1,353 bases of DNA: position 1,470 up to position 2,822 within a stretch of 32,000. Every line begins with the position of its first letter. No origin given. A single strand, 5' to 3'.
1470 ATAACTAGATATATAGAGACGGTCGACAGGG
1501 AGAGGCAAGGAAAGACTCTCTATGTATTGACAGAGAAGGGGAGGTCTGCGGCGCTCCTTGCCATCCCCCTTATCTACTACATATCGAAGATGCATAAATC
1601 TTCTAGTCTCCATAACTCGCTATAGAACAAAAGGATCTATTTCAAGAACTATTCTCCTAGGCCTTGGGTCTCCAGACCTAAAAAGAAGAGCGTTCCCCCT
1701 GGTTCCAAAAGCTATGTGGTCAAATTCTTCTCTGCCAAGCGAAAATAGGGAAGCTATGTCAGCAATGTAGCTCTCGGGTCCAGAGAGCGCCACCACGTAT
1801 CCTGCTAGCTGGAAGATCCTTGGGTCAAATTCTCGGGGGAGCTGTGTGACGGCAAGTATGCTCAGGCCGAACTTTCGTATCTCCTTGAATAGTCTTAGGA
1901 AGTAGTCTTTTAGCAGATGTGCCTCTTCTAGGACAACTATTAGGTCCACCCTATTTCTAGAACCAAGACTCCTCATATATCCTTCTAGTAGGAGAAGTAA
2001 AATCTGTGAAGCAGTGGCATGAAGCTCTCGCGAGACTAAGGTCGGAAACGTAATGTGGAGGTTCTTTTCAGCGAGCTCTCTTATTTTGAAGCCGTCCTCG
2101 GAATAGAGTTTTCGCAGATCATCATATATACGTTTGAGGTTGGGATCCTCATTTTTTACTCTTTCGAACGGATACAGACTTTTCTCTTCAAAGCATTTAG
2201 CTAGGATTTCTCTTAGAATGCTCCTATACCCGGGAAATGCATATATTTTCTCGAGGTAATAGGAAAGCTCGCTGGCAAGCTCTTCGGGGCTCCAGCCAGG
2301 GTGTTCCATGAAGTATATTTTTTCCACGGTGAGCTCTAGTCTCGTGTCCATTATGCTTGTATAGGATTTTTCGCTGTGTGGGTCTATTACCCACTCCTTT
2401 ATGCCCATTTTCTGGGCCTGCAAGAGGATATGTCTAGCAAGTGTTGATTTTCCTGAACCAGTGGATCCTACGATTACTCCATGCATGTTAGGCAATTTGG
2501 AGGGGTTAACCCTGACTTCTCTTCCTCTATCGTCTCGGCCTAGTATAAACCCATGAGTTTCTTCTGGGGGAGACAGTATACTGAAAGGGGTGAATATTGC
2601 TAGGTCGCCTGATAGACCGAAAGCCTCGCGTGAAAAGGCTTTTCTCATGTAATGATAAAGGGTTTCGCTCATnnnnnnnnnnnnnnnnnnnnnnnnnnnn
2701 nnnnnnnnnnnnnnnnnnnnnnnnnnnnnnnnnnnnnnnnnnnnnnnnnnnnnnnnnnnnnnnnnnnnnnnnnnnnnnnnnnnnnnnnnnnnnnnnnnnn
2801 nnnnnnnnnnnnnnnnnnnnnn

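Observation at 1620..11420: Chromosomal conjugation-like cluster (VirB2/VirB6/VirB4-like plus VirB11-type ATPase, ParA-like, XPD-like helicase) in two divergent coupled operons: candidate undescribed Ced/Ted-class DNA-transfer machine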

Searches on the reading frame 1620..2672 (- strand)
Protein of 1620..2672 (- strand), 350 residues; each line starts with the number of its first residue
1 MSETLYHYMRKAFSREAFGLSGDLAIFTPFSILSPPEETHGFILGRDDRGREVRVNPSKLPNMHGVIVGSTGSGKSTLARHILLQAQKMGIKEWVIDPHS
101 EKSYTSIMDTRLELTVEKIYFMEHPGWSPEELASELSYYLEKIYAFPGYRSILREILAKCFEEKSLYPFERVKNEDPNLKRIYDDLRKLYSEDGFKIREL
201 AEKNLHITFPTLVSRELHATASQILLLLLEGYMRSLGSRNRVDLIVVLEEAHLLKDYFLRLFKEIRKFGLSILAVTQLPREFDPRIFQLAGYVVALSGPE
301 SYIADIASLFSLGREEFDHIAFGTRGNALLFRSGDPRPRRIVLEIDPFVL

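Call 3: search_protein_families(library=pfam, proteins=[window:1620-2672:-], max_evalue=0.1)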
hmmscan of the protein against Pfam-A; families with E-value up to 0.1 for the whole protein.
window:1620-2672:- (350 aa): 19 families
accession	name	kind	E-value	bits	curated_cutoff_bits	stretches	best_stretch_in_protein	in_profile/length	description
PF01935.23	DUF87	-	7.3e-09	36.5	23.2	1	48-145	9-121/220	Helicase HerA, central domain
PF13401.12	AAA_22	-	1.4e-06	29.1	27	1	64-267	7-109/130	AAA domain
PF12846.13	AAA_10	-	1.5e-05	24.6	27.5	1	57-105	16-65/362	AAA-like domain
PF13191.12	AAA_16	-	8.3e-05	23.6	32.6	1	65-262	27-152/167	AAA ATPase domain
PF19044.6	P-loop_TraG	-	0.0001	21.5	25.8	1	60-107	27-72/413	TraG P-loop domain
PF01580.24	FtsK_SpoIIIE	-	0.00025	21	24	1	44-84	22-61/221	FtsK/SpoIIIE family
PF20720.3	nSTAND3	-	0.00093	19.4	27.2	1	66-93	21-48/155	Novel STAND NTPase 3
PF00005.33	ABC_tran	-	0.0043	18.1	25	1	66-88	15-37/137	ABC transporter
PF10412.15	TrwB_AAD_bind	-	0.0088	15.4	20.5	1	62-97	15-50/387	Type IV secretion-system coupling protein DNA-binding domain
PF05872.18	HerA_C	-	0.011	14.9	22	1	50-115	10-74/502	Helicase HerA-like C-terminal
PF24389.1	ORC-CDC6-like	-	0.015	14.5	27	1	62-88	32-58/571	ORC-CDC6-like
PF05729.18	NACHT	-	0.016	15.5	26.7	1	66-88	4-26/167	NACHT domain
PF13555.12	AAA_29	-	0.017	15.3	27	1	65-78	25-38/61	P-loop containing region of AAA domain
PF02456.21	Adeno_IVa2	-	0.048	12.9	21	0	56-84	82-109/370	Adenovirus IVa2 protein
PF03193.22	RsgA_GTPase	-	0.056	13.7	30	0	59-86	103-130/174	RsgA GTPase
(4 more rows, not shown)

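Call 4: search_protein_families(library=ncbifam, proteins=[window:1620-2672:-], max_evalue=0.1)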
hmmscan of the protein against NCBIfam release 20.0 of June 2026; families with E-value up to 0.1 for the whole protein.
window:1620-2672:- (350 aa): 19 families
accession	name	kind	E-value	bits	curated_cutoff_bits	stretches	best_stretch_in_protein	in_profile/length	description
NF053655.1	CedD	equivalog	2.1e-11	43.2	600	2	64-105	223-262/527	DNA-translocating ATPase CedD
NF042943.1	HerA_antiphage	equivalog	1.7e-08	33.5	800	2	257-333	461-539/566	anti-phage-associated helicase HerA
NF045975.1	VirB4_plasma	equivalog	3.1e-08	31.8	590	1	39-101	488-554/894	Mbov_0397 family ICE element conjugal transfer ATPase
NF045971.1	conju_CD1110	equivalog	9.4e-08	30.8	325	1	23-105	376-457/752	VirB4-like conjugal transfer ATPase, CD1110 family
NF041017.1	DNA_import_CedB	equivalog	1.6e-07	30.3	700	1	14-78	223-291/590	DNA import protein CedB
NF042944.1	HerA_antiphage_2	equivalog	9.8e-06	24.6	850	1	52-87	126-161/576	anti-phage-associated helicase HerA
TIGR02746.1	TraC-F-type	equivalog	0.0012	16.8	567.05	1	65-97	433-465/800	type IV secretion system protein TraC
NF005994.0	PRK08118.1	equivalog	0.0027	17.8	215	1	66-83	5-22/172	DNA topology modulation protein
TIGR03924.1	T7SS_EccC_a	equivalog_domain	0.0028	16.5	509.15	1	63-84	451-472/673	type VII secretion protein EccCa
TIGR03743.1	SXT_TraD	subfamily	0.0044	15.5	366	1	62-127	175-241/636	conjugative transfer system coupling protein TraD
NF040937.1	HerA_Thermprot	equivalog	0.0051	15.3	800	1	239-287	346-403/487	DNA double-strand break repair helicase HerA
TIGR04521.1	ECF_ATPase_2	equivalog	0.0078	15.3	330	1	66-83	35-54/279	energy-coupling factor transporter ATPase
TIGR00929.1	VirB4_CagE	subfamily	0.0086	14.3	643.1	1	62-90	437-465/792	VirB4 family type IV secretion/conjugal transfer ATPase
TIGR04520.1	ECF_ATPase_1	equivalog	0.0093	15.4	315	1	66-91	32-59/269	energy-coupling factor transporter ATPase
NF000355.4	ribo_prot_ABC_F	equivalog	0.01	14.7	380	1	66-118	343-394/499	ribosomal protection-like ABC-F family protein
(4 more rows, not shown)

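Call 8: find_encoding_contigs(protein=window:1620-2672:-, flank=10000, max_places=6)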
Protein window:1620-2672:- (350 aa): 20 contigs read that carry it; 4 places shown.
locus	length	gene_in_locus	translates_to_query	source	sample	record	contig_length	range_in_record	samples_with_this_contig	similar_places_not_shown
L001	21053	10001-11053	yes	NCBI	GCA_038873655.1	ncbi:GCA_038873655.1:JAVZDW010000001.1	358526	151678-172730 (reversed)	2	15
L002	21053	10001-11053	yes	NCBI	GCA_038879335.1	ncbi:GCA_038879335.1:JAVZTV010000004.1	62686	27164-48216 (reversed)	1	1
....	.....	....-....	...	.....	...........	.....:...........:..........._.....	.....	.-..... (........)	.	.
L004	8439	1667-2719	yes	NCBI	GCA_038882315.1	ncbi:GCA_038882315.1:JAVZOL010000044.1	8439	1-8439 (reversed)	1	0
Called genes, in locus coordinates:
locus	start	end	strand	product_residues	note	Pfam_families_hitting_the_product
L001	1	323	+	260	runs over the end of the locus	-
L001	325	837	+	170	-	-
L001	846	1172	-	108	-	-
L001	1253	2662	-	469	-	PF13307:Helicase_C_2 (faint)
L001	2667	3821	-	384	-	PF00437:T2SSE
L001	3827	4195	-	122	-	-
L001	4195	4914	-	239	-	PF01656:CbiA (weak), PF06564:CBP_BcsQ (faint), PF10609:ParA, PF13614:AAA_31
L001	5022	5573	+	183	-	-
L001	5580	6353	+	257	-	-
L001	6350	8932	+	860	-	-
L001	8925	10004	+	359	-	-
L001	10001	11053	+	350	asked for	PF01935:DUF87, PF12846:AAA_10 (faint), PF13401:AAA_22 (faint)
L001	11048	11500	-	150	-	PF01638:HxlR (weak)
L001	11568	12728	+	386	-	PF01266:DAO (faint), PF01494:FAD_binding_3, PF03486:HI0933_like (weak), PF05834:Lycopene_cycl (faint), PF07992:Pyr_redox_2 (weak), PF13450:NAD_binding_8 (faint), PF13738:Pyr_redox_3 (faint), PF22578:GGR_cat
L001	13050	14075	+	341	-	PF01408:GFO_IDH_MocA, PF22725:GFO_IDH_MocA_C3 (weak), PF02894:GFO_IDH_MocA_C (weak)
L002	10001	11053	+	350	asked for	PF01935:DUF87, PF12846:AAA_10 (faint), PF13401:AAA_22 (faint)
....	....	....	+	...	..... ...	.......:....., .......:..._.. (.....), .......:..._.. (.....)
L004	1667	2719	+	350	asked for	PF01935:DUF87, PF12846:AAA_10 (faint), PF13401:AAA_22 (faint)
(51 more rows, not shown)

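Call 11: find_homologous_proteins(query=window:1620-2672:-, max_evalue=0.001)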
Query window:1620-2672:- (350 aa): 34 proteins with E <= 0.001 among 6767 candidates.
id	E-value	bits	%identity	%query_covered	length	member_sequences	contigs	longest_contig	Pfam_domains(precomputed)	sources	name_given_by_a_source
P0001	1.6e-227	772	99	100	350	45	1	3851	PF01935.24,PF13401.13,PF12846.14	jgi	-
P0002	2.9e-168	578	72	99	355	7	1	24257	PF01935.24,PF13401.13,PF12846.14,PF13191.13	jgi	jgi:DNA helicase HerA-like ATPase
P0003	1.5e-130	454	59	97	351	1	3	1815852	PF01935.24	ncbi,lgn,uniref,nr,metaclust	ncbi:ATP-binding protein [Thermofilum pendens]|uniref:Helicase HerA central domain-containing protei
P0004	4.4e-116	406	54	96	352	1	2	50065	PF01935.24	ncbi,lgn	ncbi:MAG: DUF87 domain-containing protein [Infirmifilum sp.]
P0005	5.0e-116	406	51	96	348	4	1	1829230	PF01935.24,PF25199.2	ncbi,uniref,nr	ncbi:ATP-binding protein [Infirmifilum sp. NZ]|uniref:ATP-binding protein n=1 Tax=Infirmifilum sp. N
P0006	5.4e-115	402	53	95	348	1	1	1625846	PF10412.16,PF01935.24,PF13401.13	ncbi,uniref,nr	ncbi:ATP-binding protein [Infirmifilum lucidum]|uniref:ATP-binding protein n=1 Tax=Infirmifilum luci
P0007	7.5e-113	395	54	93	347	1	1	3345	PF01935.24,PF12846.14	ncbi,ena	-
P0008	1.2e-112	395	54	93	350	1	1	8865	PF10412.16,PF01935.24,PF13401.13,PF12846.14,PF01580.25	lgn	-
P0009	1.6e-112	394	53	97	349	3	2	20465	PF01935.24,PF13401.13,PF01580.25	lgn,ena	-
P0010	1.8e-112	394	51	95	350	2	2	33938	PF10412.16,PF01935.24,PF13401.13,PF20720.4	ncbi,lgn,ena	-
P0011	3.6e-110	387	52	95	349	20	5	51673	PF01935.24,PF13401.13,PF01580.25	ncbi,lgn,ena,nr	ncbi:MAG: DUF87 domain-containing protein [Thermofilum sp.]|nr:DUF87 domain-containing protein [Ther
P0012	5.4e-110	386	54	96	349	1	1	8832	PF01935.24,PF01580.25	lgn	-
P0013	8.4e-110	385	53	97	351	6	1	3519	PF01935.24,PF13401.13,PF01580.25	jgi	-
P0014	1.4e-108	381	52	98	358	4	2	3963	PF01935.24,PF13401.13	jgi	-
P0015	2.4e-106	374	51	97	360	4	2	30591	PF01935.24,PF13401.13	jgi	-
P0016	2.3e-105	371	54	93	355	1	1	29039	PF01935.24,PF01580.25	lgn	-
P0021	3.0e-57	213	38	95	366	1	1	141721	PF01935.24,PF13401.13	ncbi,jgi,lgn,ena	-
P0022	1.1e-48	184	37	94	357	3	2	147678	PF10412.16,PF19044.7,PF01935.24,PF05872.19,PF13401.13,PF12846.14,PF01580.25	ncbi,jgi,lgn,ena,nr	ncbi:MAG: hypothetical protein DRJ47_00555 [Thermoprotei archaeon]|nr:MAG: hypothetical protein DRJ4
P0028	9.2e-39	152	32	93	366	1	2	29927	PF10412.16,PF01935.24,PF05872.19,PF18766.8,PF13401.13,PF12846.14,PF01580.25,PF04851.22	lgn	-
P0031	8.1e-8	50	25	95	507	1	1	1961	PF19044.7,PF01935.24,PF05872.19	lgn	-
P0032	2.2e-5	42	28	77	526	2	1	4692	PF01935.24,PF09378.17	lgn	-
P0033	6.8e-5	40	40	17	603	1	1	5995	PF01935.24,PF05872.19,PF01580.25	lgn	-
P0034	3.8e-4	38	25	71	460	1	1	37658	PF01935.24,PF12846.14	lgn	-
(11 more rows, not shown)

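Call 13: find_encoding_contigs(protein=P0003, flank=10000, max_places=2)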
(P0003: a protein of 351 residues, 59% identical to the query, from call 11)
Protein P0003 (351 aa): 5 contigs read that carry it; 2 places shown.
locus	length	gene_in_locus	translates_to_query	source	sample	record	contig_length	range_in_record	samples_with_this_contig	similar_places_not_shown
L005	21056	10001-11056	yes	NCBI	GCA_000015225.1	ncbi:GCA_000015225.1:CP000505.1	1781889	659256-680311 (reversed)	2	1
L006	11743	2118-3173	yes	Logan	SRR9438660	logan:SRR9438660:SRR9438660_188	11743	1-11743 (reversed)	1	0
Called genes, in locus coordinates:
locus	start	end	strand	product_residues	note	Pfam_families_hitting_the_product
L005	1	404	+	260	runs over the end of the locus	PF05120:GvpG (faint)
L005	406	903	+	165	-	-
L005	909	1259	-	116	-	-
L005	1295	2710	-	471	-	PF13307:Helicase_C_2 (weak)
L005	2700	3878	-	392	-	PF00437:T2SSE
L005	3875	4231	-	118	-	-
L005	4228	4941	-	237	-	PF01656:CbiA (faint), PF10609:ParA (weak), PF13614:AAA_31 (weak)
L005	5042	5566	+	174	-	-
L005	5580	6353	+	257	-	-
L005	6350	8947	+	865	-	-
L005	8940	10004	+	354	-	-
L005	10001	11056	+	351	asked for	PF01935:DUF87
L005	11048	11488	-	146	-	PF01638:HxlR (weak)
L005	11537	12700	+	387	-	PF01266:DAO (faint), PF01494:FAD_binding_3, PF03486:HI0933_like (weak), PF04820:Trp_halogenase (faint), PF07992:Pyr_redox_2 (weak), PF13450:NAD_binding_8 (weak), PF13738:Pyr_redox_3 (weak), PF22578:GGR_cat, +1 more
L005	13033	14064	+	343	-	PF01408:GFO_IDH_MocA, PF02894:GFO_IDH_MocA_C (faint), PF22725:GFO_IDH_MocA_C3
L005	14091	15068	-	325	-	-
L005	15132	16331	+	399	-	PF01926:MMR_HSR1, PF08438:YGR210-like_G4, PF02824:TGS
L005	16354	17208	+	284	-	PF00005:ABC_tran, PF13304:AAA_21 (weak)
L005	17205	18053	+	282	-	PF00005:ABC_tran, PF02463:SMC_N (weak), PF13304:AAA_21 (weak)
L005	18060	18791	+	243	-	PF02361:CbiQ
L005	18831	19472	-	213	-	PF08281:Sigma70_r4_2, PF13518:HTH_28 (weak)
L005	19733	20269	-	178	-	PF02002:TFIIE_alpha, PF08271:Zn_Ribbon_TF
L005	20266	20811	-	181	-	PF01994:Trm56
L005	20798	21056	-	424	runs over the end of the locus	PF13167:GTP-bdg_N, PF16360:GTP-bdg_M, PF03193:RsgA_GTPase (faint), PF00009:GTP_EFTU (faint), PF01926:MMR_HSR1, PF02421:FeoB_N (weak)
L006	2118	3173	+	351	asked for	PF01935:DUF87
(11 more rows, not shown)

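Call 14: find_encoding_contigs(protein=P0022, flank=10000, max_places=2)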
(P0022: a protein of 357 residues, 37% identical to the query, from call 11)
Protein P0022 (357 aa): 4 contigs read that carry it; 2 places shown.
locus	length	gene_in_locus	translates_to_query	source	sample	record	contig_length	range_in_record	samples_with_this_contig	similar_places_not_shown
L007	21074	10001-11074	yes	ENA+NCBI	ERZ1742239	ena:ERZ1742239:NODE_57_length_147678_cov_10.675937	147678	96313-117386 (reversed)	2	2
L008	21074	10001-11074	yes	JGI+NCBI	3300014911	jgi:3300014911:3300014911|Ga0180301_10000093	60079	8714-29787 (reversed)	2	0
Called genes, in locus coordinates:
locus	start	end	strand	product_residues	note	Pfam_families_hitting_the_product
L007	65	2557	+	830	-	-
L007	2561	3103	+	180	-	-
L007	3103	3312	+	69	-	-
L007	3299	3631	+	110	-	-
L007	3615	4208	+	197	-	-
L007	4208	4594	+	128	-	-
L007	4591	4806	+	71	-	-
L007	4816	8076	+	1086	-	-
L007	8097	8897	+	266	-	-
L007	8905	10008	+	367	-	-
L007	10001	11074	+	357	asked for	PF01580:FtsK_SpoIIIE (weak), PF01935:DUF87, PF05872:HerA_C (faint), PF19044:P-loop_TraG (weak), PF10412:TrwB_AAD_bind (weak), PF12846:AAA_10 (weak), PF13401:AAA_22 (faint)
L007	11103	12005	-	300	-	PF00571:CBS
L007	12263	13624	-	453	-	PF13660:DUF4147, PF05161:MOFRL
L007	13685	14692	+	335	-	PF00389:2-Hacid_dh, PF03807:F420_oxidored (faint), PF02826:2-Hacid_dh_C, PF03446:NAD_binding_2 (weak)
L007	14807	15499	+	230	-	PF22175:Ogg-HhH, PF00730:HhH-GPD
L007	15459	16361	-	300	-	PF01937:ARMT1-like_dom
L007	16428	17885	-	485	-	PF22025:ThiI_fer, PF02926:THUMP, PF02568:ThiI, PF06508:QueC (faint), PF00581:Rhodanese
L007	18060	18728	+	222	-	-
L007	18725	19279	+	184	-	PF01035:DNA_binding_1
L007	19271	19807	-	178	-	-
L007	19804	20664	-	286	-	PF00571:CBS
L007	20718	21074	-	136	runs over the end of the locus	-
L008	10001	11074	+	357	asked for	PF01580:FtsK_SpoIIIE (weak), PF01935:DUF87, PF05872:HerA_C (faint), PF19044:P-loop_TraG (weak), PF10412:TrwB_AAD_bind (weak), PF12846:AAA_10 (weak), PF13401:AAA_22 (faint)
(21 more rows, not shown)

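Call 16: find_related_loci(query=A1, collection=genome_contigs, flank=10000)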
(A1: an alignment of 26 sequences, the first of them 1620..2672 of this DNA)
Query A1 (350 aa) in genome_contigs; peptide patterns used: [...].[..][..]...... (x = any residue, [..] = any of these).
600 stretches matched a pattern (row limit reached: there are more); 11 encode a relative of the query (tblastn E <= 1e-3); 11 distinct loci.
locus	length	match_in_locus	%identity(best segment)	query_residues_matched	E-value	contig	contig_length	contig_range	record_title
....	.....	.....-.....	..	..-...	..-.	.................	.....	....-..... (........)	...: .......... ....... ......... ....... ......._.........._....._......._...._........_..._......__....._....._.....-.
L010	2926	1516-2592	23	62-348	4e-7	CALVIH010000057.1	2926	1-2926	MAG: uncultured Bacilli bacterium isolate BRZ_DH__bin66 genome assembly, contig: BRZ_DH__NODE_33761_length_2926_cov_7.75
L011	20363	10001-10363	28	241-346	6e-7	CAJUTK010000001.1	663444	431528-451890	MAG TPA_asm: uncultured Bacilli bacterium isolate MGBC165900 genome assembly, contig: MGBC165900.1, whole genome shotgun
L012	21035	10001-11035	25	62-339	5e-6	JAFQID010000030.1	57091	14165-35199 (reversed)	MAG: Bacilli bacterium isolate RGIG1841 Goat_Cecum-5__c56642, whole genome shotgun sequence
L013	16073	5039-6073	26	62-339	3e-6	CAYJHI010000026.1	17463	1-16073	MAG TPA_asm: uncultured Muribaculaceae bacterium isolate ERP123703_co3_208 genome assembly, contig: NODE_3907_length_174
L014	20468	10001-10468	26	215-348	5e-6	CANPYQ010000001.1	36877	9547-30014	MAG: uncultured Bacilli bacterium isolate Lapin-002__bin11 genome assembly, contig: Lapin-002__NODE_1465_length_36877_co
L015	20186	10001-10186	37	244-296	7e-6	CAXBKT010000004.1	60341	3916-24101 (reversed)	MAG TPA_asm: uncultured Kordiimonadaceae bacterium isolate ERR2762122_metabat2_150 genome assembly, contig: ERZ3421826.8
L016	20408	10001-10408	27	232-348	9e-6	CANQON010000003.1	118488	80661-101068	MAG: uncultured Bacilli bacterium isolate Lapin-032__bin82 genome assembly, contig: Lapin-032__NODE_259_length_118488_co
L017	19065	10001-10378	25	242-348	2e-5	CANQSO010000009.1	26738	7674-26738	MAG: uncultured Bacilli bacterium isolate Lapin-032__bin38 genome assembly, contig: Lapin-032__NODE_2859_length_26738_co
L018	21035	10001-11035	25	62-339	2e-5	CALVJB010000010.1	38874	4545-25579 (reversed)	MAG: uncultured Bacilli bacterium isolate BRZ_PQ__bin74 genome assembly, contig: BRZ_PQ__NODE_1566_length_38874_cov_42.8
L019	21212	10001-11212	23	24-348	5e-10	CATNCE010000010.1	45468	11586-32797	MAG TPA_asm: uncultured Bacilli bacterium isolate MGG24433_1680015443 genome assembly, contig: SRR10593855_591, whole ge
